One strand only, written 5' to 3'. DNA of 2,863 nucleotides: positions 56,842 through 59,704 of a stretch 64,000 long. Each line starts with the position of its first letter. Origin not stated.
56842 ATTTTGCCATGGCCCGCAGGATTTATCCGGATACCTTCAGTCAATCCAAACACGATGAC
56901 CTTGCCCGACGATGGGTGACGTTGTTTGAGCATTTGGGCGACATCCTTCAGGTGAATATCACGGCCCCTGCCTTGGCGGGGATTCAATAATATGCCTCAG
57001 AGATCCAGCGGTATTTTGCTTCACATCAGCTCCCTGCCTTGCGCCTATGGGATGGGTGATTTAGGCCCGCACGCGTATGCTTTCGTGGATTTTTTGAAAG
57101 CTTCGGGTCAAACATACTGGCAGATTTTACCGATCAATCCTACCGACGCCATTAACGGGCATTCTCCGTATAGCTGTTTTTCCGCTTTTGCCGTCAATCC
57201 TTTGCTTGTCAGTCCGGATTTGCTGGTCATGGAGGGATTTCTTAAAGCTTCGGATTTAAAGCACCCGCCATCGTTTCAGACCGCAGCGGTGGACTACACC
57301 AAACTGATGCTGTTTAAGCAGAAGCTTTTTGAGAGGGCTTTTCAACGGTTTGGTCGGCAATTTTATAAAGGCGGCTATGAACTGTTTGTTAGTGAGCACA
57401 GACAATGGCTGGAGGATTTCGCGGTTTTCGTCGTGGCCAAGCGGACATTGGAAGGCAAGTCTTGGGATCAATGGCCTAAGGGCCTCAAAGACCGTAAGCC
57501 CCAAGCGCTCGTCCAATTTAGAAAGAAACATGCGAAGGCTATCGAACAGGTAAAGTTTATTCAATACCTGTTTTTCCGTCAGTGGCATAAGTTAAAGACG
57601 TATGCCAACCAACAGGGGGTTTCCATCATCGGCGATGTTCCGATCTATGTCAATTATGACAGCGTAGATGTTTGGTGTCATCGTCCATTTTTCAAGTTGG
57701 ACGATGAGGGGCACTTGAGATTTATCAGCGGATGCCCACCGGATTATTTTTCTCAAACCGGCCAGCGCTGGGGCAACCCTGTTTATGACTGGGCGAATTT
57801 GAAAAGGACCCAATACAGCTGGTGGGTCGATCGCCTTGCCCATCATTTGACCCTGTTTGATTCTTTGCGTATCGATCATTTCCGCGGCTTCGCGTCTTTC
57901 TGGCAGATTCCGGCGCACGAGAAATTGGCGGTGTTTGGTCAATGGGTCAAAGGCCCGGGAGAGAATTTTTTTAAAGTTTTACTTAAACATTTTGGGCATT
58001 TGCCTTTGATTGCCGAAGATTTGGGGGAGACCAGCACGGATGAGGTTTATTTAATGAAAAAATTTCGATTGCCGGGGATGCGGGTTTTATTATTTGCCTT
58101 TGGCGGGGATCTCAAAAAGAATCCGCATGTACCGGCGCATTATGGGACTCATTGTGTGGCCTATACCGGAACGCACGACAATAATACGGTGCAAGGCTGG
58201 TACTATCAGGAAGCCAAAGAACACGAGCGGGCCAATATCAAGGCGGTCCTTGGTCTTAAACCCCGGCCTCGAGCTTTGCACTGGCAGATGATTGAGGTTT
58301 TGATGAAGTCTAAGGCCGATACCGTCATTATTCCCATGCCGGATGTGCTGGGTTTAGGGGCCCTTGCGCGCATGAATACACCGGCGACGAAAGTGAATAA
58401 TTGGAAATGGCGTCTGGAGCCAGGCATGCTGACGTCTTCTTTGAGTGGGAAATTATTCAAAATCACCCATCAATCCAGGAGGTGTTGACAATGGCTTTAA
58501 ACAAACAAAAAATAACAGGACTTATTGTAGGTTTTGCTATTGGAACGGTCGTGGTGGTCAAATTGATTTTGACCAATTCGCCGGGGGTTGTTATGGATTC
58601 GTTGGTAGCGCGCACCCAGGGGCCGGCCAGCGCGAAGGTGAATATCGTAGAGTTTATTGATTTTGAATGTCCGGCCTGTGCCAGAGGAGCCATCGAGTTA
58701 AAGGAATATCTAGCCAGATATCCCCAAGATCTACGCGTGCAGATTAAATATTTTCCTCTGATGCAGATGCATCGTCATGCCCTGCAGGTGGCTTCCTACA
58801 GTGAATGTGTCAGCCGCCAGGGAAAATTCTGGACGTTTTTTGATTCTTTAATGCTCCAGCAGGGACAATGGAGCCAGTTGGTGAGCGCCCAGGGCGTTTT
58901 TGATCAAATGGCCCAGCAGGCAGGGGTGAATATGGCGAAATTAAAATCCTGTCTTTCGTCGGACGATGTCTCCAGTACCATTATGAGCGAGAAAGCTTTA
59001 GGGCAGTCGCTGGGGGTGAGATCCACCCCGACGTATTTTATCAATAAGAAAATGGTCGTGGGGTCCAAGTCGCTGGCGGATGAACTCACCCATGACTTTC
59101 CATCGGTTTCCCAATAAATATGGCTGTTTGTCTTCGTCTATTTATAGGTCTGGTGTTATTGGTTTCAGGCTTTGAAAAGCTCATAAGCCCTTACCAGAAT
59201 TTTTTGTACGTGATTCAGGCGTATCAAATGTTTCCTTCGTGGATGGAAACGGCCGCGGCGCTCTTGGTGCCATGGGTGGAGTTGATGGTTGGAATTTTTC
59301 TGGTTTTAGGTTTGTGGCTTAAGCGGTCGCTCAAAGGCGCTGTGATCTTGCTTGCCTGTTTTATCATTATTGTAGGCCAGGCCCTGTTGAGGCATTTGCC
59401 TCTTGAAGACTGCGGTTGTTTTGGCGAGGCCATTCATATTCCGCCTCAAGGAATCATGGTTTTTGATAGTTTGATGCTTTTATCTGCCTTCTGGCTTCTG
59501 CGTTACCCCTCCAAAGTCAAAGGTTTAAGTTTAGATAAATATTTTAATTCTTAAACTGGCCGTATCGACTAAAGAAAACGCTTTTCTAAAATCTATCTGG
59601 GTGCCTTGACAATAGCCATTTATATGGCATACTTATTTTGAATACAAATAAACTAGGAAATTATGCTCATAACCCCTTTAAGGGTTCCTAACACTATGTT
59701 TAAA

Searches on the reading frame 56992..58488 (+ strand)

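Call 60: search_protein_families(library=pfam, max_evalue=0.0001, proteins=[window:56992-58488:+])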
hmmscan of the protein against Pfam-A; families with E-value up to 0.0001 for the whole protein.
window:56992-58488:+ (498 aa): 1 family
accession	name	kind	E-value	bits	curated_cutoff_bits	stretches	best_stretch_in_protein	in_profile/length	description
PF02446.23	Glyco_hydro_77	-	1.2e-168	562.2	25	1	10-480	1-464/465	4-alpha-glucanotransferase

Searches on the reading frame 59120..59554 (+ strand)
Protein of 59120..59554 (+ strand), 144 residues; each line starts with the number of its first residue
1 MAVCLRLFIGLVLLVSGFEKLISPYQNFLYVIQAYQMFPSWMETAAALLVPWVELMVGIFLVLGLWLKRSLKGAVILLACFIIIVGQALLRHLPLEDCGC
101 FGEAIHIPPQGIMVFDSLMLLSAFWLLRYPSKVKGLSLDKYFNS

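Call 60: search_protein_families(library=pfam, max_evalue=0.0001, proteins=[window:59120-59554:+])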
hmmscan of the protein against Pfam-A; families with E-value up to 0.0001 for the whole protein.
window:59120-59554:+ (144 aa): 2 families
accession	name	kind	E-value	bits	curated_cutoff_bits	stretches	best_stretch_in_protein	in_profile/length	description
PF07291.16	MauE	-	7.6e-23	81.6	27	1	3-127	6-126/128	Methylamine utilisation protein MauE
PF07681.17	DoxX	-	1.9e-08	35.3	23.6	1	4-83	4-81/85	DoxX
